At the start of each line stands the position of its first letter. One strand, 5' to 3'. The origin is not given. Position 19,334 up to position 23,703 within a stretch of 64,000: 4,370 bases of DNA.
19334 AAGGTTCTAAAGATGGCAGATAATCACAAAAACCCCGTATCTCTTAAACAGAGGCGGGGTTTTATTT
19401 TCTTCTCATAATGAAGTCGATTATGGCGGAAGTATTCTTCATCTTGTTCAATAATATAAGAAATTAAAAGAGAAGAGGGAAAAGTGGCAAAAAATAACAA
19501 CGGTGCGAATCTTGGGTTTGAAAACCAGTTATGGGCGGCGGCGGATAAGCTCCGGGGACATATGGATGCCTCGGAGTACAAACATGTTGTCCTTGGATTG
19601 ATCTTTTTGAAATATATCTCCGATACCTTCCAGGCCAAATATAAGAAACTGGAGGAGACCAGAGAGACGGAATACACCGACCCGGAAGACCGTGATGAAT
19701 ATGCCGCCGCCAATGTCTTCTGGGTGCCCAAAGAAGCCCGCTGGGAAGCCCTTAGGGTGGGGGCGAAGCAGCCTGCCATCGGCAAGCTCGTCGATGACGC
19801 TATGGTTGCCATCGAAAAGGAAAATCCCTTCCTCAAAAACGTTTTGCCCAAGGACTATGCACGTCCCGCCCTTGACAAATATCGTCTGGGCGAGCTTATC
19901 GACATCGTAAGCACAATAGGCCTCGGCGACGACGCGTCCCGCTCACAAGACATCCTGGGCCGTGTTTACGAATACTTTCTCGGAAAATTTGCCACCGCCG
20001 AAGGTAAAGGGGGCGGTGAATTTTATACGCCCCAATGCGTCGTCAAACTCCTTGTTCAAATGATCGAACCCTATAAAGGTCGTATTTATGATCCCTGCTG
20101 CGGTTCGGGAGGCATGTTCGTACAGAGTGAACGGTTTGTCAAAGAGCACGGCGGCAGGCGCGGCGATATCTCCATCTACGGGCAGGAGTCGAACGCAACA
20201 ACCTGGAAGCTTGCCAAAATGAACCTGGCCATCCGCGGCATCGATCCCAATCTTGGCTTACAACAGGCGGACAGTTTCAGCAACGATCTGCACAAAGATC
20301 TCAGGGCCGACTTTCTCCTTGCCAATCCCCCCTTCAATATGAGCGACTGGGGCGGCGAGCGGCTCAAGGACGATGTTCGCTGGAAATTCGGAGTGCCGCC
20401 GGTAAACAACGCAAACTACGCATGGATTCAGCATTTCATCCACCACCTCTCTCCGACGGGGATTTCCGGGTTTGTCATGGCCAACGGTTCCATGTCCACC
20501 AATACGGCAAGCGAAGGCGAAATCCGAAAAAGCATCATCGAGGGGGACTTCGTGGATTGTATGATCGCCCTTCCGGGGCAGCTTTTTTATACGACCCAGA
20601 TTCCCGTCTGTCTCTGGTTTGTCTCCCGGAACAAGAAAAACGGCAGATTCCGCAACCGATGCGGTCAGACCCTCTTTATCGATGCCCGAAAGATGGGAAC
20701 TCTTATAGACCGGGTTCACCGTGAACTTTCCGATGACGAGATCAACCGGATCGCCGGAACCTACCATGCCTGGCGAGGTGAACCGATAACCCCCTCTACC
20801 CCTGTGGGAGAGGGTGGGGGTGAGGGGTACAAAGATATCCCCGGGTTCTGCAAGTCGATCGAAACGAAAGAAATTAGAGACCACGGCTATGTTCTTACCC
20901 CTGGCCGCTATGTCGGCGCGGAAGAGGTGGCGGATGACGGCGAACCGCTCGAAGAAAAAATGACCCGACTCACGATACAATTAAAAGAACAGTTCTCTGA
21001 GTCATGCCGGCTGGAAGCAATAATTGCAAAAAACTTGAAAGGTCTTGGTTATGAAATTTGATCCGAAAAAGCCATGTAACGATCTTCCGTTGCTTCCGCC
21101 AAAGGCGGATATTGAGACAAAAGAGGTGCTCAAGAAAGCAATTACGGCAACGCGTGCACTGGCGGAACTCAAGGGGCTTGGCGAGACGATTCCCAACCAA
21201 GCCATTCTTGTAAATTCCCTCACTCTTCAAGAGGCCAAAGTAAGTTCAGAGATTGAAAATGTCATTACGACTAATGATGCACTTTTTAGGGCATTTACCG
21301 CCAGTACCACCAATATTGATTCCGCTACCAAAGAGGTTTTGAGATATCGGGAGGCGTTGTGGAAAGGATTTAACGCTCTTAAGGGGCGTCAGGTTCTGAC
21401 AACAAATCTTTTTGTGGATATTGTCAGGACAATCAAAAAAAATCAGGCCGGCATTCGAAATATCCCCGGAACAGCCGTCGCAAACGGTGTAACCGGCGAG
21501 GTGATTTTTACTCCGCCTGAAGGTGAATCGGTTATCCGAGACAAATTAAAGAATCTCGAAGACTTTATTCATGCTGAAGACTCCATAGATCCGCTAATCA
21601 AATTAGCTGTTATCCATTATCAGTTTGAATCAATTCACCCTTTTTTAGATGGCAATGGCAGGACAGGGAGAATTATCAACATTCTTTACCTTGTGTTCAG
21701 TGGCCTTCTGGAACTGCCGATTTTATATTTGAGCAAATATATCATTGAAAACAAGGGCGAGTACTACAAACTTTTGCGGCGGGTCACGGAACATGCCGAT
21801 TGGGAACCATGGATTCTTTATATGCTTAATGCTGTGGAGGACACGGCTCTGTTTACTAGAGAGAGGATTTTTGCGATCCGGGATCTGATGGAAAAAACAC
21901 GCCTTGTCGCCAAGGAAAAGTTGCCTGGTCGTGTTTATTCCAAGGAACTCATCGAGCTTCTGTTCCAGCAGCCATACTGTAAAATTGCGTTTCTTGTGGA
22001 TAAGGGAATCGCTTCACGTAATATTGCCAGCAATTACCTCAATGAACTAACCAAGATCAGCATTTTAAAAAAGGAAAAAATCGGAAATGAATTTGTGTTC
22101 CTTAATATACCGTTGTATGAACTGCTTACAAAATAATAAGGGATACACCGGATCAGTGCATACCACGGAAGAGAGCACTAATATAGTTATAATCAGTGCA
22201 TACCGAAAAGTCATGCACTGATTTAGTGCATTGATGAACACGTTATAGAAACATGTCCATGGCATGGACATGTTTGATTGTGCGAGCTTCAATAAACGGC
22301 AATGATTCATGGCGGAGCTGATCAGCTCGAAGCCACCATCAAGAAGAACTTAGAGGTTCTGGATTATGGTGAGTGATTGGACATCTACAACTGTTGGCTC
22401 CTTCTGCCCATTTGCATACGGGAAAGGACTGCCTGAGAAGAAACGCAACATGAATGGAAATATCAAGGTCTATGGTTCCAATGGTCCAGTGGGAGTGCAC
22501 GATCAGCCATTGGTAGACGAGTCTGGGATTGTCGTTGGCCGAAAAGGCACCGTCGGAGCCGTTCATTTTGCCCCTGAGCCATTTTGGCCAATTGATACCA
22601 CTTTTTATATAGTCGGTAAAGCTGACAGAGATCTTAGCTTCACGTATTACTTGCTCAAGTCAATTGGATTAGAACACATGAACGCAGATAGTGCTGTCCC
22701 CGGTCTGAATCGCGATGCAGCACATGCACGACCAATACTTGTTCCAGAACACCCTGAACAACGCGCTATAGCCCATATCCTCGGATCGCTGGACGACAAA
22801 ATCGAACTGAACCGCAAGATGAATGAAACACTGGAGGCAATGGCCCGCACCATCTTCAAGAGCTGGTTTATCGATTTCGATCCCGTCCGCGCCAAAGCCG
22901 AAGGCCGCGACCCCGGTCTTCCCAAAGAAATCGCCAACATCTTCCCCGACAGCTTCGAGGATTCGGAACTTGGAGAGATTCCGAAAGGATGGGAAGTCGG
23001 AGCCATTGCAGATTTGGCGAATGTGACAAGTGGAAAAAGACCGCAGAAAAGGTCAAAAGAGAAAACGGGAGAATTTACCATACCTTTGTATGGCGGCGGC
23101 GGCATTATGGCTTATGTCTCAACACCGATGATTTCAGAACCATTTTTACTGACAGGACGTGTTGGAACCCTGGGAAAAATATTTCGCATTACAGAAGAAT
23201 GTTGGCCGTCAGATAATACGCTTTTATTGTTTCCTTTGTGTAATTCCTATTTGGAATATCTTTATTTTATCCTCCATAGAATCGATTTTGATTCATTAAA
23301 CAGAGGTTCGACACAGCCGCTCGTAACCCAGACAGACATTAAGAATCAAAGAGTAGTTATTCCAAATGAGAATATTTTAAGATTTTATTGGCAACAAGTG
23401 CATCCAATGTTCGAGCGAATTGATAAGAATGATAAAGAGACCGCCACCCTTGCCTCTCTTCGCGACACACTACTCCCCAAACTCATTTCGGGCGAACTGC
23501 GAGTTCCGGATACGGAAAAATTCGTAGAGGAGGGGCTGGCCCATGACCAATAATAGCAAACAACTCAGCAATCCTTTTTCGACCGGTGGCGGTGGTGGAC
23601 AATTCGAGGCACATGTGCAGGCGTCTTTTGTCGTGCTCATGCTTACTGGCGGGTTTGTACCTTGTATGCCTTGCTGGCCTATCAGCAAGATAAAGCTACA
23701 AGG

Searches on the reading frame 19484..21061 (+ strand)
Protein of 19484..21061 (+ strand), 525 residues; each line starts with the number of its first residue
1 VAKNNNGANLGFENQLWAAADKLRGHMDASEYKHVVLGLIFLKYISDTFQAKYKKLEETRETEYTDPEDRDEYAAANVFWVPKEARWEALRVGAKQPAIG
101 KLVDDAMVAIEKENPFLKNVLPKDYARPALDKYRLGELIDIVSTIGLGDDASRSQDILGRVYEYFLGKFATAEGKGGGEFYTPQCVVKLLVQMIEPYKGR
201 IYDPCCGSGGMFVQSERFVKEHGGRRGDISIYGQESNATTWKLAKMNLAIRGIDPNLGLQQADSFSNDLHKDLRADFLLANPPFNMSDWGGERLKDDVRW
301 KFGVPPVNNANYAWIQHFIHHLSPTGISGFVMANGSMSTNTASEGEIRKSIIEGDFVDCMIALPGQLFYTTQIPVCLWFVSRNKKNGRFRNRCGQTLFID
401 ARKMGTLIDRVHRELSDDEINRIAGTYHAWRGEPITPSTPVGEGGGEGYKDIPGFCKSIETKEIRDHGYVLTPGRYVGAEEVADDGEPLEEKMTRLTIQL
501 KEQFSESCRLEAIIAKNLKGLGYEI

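Call 6: search_protein_families(library=pfam, proteins=[window:19484-21061:+], max_evalue=0.01)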
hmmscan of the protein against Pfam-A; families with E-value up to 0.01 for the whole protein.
window:19484-21061:+ (525 aa): 3 families
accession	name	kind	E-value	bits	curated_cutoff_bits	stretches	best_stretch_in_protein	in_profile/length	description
PF02384.22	N6_Mtase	-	2.3e-107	359.4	20.4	1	154-484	2-310/311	N-6 DNA Methylase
PF12161.14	HsdM_N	-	2.5e-26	93.3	24.5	1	13-140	2-133/135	HsdM N-terminal domain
PF01170.24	UPF0020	-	0.0063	16.7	22.3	0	199-285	30-132/197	RMKL-like, methyltransferase domain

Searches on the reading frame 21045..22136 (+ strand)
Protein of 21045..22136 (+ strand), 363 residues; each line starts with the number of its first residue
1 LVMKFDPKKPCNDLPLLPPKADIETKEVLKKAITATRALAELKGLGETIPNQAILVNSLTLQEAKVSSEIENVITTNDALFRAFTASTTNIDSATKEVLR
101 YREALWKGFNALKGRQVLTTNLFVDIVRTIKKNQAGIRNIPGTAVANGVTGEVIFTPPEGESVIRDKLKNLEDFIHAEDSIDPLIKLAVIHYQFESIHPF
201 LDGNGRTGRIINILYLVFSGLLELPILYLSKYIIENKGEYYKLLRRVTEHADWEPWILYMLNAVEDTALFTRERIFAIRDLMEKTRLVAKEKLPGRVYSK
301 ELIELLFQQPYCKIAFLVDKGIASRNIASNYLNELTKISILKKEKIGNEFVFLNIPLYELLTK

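Call 6: search_protein_families(library=pfam, proteins=[window:21045-22136:+], max_evalue=0.01)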
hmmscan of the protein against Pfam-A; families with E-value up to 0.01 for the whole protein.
window:21045-22136:+ (363 aa): 3 families
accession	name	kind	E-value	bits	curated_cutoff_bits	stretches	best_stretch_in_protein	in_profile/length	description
PF21248.3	SoFic-like_C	-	1.7e-27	95.8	27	1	281-356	1-75/76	Protein adenylyltransferase SoFic-like, C-terminal domain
PF13784.11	Fic_N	-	1.1e-26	93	26.7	1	29-110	1-82/82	Fic/DOC family N-terminal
PF02661.23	Fic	-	1.5e-15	58.2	24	1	150-216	29-93/93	Fic/DOC family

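Call 60: search_protein_families(library=padloc, proteins=[window:21045-22136:+], max_evalue=0.01)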
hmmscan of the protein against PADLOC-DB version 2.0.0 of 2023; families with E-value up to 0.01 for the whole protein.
window:21045-22136:+ (363 aa): 7 families
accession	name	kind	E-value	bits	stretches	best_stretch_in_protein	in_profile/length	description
PDLC03963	SoFic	-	4.2e-115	383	1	16-362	13-359/361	-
PDLC04840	PDC-S04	-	7.3e-13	46.8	1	58-245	10-197/227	-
PDLC04966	PDC-S24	-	2.7e-12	44.3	1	126-249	244-370/497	-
PDLC04836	PDC-S04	-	2.2e-11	41.4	1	164-249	136-214/244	-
PDLC04837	PDC-S04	-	5.2e-10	37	1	167-260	135-220/234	-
PDLC04839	PDC-S04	-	4.4e-07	27.8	1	185-223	128-166/205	-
PDLC04838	PDC-S04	-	7.5e-05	20.6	1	182-210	128-156/209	-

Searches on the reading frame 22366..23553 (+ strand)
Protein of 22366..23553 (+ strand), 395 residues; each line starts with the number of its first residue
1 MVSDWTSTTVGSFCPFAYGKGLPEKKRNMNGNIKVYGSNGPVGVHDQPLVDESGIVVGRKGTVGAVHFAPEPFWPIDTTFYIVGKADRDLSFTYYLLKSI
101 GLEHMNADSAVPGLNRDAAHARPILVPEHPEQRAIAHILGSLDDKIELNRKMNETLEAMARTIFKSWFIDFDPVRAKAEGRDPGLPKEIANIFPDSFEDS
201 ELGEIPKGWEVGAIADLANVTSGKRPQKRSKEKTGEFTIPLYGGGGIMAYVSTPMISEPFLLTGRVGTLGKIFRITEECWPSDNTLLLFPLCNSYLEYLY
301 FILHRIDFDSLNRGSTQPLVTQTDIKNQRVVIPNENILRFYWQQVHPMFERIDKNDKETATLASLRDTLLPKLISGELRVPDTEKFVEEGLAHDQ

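Call 6: search_protein_families(library=pfam, proteins=[window:22366-23553:+], max_evalue=0.01)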
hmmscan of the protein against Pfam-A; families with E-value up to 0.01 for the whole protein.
window:22366-23553:+ (395 aa): 1 family
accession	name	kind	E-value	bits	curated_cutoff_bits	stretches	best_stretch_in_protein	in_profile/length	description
PF01420.25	Methylase_S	-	3e-31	109.3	22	2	3-157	2-167/168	Type I restriction modification DNA specificity domain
